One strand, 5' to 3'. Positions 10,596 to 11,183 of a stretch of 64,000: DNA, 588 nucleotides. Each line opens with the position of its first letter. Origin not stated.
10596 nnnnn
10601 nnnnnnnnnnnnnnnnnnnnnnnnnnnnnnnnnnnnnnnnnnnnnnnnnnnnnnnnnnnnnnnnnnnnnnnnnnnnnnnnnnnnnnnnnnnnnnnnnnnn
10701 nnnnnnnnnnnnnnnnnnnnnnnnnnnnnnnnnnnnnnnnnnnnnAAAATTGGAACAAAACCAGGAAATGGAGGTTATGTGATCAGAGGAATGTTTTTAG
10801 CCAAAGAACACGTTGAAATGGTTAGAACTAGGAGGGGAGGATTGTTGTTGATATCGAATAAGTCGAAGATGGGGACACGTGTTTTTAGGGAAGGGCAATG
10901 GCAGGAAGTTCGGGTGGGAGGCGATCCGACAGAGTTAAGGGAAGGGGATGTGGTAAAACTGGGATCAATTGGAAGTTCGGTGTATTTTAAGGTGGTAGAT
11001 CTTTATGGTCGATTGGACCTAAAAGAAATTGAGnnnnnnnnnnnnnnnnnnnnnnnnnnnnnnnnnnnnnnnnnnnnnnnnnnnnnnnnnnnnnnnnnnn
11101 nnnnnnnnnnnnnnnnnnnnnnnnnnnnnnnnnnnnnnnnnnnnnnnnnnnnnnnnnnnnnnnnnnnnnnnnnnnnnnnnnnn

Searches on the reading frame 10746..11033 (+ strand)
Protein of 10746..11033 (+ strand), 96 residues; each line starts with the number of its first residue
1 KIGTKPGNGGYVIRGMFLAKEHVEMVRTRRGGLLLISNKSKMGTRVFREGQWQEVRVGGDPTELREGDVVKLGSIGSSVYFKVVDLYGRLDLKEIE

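Call 60: search_protein_families(library=pfam, proteins=[window:10746-11033:+], max_evalue=1)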
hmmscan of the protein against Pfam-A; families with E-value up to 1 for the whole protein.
window:10746-11033:+ (96 aa): 1 family
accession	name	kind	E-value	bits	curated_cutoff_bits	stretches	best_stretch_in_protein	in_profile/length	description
PF00498.31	FHA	-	0.00013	22.7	20.7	1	11-73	11-67/67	FHA domain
